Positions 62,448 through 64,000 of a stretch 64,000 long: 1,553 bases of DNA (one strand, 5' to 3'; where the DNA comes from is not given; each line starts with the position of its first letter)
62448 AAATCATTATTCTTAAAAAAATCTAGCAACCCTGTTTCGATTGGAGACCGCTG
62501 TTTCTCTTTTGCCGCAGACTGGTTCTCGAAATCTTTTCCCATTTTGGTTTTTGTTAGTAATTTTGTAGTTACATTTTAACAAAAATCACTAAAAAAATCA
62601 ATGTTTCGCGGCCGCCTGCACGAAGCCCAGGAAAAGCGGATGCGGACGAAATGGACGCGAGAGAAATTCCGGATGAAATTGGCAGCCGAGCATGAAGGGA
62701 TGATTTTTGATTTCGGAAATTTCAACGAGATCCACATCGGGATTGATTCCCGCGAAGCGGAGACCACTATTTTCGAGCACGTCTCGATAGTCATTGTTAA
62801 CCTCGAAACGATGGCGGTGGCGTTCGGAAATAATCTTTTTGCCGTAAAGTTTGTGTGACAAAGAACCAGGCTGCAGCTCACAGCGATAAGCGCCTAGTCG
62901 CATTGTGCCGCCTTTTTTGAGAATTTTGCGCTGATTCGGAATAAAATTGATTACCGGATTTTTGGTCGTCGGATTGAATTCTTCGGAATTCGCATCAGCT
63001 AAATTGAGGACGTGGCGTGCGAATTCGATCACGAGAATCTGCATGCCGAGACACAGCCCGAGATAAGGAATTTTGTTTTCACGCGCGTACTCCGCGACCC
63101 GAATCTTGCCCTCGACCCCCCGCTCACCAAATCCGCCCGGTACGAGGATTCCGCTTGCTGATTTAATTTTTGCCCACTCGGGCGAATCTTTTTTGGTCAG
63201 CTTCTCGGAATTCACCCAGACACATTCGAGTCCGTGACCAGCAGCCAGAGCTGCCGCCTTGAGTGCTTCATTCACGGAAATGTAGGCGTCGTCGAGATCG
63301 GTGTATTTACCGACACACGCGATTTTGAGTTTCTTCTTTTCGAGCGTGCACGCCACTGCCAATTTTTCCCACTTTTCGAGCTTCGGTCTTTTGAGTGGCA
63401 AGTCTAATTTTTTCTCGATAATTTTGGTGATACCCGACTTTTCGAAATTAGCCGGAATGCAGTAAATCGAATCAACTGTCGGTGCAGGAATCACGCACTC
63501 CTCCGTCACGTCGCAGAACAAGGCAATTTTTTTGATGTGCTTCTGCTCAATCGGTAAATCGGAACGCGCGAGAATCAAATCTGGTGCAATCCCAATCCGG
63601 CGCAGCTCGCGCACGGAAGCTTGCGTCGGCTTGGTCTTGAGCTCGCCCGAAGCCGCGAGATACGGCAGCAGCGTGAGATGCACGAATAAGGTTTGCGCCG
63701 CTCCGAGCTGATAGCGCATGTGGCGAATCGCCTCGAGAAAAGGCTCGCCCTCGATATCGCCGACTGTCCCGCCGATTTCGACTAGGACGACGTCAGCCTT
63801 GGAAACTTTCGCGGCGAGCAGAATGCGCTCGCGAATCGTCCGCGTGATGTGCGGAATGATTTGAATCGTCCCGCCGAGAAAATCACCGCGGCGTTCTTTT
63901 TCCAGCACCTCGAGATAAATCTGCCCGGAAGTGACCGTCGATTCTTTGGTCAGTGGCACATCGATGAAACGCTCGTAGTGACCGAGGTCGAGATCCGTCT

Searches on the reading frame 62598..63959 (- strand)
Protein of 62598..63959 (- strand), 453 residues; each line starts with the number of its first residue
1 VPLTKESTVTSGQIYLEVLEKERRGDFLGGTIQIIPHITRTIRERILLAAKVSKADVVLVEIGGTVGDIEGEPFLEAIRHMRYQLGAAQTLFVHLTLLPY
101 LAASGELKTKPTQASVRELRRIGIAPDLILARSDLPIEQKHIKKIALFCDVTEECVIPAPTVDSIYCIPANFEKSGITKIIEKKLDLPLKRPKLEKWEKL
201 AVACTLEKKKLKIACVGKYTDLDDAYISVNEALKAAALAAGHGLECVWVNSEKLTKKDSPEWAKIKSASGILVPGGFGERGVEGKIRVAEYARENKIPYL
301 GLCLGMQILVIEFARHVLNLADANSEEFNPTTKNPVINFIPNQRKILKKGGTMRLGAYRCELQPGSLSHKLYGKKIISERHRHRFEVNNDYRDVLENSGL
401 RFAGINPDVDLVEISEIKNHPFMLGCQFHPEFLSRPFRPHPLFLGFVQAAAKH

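Call 84: find_encoding_contigs(protein=window:62598-63959:-, flank=10000, max_places=2)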
Protein window:62598-63959:- (453 aa): no gene with exactly this product is on record in the collection.
